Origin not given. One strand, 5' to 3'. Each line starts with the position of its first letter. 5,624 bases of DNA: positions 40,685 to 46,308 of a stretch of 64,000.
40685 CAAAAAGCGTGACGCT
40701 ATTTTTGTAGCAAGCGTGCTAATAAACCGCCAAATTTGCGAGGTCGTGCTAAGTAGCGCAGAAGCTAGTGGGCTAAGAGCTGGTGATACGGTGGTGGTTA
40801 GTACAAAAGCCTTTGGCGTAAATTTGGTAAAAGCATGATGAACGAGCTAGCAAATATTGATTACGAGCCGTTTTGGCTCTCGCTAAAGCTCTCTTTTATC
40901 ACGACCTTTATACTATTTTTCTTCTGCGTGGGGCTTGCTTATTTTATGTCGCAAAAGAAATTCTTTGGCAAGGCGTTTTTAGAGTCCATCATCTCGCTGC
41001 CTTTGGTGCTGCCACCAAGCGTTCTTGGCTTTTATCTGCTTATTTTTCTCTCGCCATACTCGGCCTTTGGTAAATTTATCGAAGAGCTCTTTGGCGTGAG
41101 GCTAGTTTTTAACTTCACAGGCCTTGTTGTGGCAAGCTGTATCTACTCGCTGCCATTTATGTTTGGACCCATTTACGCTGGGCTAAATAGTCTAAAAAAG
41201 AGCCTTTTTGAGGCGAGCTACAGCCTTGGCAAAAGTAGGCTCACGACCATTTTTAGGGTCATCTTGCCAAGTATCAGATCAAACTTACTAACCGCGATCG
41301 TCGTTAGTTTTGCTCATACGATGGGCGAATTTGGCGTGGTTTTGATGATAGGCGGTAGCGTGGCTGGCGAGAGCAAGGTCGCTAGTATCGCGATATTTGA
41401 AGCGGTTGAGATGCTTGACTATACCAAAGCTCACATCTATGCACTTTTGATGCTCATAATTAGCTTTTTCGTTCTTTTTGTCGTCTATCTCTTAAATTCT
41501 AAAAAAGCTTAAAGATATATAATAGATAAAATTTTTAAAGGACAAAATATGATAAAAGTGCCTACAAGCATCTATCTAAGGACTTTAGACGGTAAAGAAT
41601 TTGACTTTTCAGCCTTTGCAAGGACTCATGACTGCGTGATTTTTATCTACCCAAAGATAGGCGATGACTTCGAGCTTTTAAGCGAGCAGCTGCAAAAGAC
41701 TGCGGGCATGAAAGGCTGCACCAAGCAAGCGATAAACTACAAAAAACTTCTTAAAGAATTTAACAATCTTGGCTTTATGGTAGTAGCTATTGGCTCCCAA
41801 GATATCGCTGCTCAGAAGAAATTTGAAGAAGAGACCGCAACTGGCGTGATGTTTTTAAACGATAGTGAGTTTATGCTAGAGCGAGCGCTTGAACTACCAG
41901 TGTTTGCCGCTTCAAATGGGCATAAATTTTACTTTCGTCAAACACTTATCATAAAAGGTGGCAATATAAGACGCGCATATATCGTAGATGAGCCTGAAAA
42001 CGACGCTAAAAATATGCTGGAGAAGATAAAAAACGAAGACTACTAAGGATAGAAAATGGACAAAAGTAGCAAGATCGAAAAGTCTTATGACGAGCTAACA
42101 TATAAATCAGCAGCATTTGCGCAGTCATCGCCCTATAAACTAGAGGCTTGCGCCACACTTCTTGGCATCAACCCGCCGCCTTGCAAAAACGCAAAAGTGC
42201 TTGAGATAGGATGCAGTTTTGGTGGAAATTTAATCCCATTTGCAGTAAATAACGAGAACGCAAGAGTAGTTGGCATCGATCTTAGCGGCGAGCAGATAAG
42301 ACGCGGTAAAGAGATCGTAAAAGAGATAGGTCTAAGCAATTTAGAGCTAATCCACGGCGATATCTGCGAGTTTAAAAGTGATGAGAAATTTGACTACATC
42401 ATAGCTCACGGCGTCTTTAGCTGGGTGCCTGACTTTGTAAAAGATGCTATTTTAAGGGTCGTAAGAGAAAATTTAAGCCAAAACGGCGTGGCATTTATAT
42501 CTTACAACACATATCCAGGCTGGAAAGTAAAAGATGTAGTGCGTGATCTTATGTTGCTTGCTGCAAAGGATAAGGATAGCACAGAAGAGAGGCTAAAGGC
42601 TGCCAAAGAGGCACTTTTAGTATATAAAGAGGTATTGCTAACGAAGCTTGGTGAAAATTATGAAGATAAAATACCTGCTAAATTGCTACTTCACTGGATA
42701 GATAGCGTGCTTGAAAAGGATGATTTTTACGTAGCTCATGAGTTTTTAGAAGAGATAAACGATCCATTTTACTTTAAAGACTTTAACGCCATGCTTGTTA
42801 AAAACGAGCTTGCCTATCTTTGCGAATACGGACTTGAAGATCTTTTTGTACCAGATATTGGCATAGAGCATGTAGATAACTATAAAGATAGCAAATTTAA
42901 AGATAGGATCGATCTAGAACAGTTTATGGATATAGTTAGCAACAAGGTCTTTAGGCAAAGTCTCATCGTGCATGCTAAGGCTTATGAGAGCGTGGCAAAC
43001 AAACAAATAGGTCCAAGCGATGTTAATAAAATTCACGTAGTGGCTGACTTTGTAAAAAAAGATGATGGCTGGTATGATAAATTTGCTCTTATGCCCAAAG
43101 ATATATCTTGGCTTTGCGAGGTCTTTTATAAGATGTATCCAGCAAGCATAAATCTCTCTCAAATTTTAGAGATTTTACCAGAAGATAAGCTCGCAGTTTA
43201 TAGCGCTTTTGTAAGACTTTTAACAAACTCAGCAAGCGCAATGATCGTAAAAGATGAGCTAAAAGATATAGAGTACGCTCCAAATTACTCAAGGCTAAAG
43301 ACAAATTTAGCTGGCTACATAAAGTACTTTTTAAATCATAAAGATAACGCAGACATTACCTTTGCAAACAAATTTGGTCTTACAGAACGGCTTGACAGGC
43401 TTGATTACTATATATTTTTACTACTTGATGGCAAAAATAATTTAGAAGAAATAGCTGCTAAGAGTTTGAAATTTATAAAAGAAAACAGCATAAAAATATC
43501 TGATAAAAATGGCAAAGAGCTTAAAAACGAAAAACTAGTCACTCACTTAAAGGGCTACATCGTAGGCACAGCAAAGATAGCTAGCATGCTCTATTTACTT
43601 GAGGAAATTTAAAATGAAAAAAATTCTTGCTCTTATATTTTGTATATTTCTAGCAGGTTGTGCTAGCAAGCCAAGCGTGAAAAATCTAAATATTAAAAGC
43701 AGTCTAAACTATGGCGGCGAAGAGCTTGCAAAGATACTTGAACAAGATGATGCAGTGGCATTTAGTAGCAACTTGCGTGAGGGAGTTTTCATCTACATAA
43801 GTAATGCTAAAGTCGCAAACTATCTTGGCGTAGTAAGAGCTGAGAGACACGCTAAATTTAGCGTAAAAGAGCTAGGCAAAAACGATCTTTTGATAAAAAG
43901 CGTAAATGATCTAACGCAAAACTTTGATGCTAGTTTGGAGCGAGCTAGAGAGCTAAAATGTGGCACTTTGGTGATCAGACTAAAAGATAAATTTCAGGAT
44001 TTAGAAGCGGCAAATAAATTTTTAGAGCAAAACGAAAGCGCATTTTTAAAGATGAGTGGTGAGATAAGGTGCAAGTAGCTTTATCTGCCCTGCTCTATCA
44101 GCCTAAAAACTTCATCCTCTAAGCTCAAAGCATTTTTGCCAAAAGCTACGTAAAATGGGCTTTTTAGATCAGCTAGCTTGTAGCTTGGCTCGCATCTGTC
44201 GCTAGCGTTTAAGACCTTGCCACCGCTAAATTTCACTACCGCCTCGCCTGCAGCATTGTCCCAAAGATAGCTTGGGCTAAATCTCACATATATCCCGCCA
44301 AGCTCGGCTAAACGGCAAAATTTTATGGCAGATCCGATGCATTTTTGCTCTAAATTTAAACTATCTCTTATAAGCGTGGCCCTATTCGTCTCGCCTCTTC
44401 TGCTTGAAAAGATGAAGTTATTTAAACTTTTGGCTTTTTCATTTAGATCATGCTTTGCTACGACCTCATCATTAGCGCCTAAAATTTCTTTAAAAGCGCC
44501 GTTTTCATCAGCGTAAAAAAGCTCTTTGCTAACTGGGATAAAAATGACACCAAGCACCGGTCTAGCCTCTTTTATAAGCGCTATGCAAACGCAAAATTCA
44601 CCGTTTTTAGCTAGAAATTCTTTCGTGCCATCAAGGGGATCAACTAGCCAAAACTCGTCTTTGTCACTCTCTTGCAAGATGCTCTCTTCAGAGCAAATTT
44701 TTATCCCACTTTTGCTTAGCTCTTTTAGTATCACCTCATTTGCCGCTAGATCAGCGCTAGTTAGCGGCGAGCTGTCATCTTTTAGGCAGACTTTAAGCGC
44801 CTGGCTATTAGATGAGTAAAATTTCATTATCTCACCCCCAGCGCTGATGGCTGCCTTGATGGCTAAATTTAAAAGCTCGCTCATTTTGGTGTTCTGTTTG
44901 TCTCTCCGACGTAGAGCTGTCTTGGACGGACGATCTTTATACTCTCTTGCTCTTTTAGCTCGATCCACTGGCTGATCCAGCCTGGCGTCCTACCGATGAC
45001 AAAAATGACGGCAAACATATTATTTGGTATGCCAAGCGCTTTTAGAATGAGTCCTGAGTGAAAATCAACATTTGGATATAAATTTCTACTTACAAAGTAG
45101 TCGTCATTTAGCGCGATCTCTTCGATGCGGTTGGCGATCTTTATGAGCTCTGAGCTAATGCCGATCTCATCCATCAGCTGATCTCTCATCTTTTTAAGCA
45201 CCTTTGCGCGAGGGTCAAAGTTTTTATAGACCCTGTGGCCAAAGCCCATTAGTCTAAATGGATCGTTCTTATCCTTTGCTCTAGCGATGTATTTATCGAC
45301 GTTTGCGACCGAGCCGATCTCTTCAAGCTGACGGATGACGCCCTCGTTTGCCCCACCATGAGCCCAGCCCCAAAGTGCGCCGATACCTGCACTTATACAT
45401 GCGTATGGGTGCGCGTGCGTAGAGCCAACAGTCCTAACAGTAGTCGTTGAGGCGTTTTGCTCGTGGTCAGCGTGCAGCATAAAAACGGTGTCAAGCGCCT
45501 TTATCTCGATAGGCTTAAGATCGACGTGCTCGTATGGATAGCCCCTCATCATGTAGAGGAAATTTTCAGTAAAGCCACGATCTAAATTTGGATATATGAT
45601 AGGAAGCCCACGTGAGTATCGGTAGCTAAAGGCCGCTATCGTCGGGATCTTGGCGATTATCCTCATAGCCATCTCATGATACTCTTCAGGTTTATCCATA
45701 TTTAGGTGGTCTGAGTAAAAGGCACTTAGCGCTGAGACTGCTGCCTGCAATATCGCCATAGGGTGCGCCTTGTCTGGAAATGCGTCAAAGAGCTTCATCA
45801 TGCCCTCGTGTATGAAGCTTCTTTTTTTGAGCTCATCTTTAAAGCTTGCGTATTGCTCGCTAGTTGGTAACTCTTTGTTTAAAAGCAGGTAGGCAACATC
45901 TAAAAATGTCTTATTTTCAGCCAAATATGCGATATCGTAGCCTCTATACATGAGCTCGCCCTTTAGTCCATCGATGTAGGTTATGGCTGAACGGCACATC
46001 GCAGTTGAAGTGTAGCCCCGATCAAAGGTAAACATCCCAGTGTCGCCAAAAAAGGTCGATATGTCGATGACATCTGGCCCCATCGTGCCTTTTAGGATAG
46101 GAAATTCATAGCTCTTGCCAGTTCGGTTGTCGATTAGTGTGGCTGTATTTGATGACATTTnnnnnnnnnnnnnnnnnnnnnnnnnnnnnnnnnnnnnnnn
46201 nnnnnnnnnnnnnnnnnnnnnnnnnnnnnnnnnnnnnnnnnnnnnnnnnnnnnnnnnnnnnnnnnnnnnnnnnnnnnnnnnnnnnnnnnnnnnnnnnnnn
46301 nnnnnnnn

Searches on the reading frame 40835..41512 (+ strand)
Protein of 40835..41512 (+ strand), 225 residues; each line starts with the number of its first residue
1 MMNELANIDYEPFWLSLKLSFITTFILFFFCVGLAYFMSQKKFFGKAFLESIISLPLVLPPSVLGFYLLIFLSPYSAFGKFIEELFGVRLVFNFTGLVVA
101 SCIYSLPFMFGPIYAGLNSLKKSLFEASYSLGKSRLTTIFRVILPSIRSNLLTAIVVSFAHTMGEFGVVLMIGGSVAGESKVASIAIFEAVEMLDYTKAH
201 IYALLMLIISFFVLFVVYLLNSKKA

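Call 33: search_protein_families(library=pfam, proteins=[window:40835-41512:+])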
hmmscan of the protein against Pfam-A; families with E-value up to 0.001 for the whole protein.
window:40835-41512:+ (225 aa): 1 family
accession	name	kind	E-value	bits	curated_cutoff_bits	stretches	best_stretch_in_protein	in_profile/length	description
PF00528.27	BPD_transp_1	-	1e-18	68.1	26.4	1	33-223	3-181/184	Binding-protein-dependent transport system inner membrane component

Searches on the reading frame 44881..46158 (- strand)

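Call 33: search_protein_families(library=pfam, proteins=[window:44881-46158:-])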
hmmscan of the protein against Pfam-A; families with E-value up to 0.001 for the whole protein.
window:44881-46158:- (425 aa): 1 family
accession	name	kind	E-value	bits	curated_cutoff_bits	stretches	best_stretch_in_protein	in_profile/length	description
PF00285.26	Citrate_synt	-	1.3e-137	459.1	27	1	48-413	1-357/357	Citrate synthase, C-terminal domain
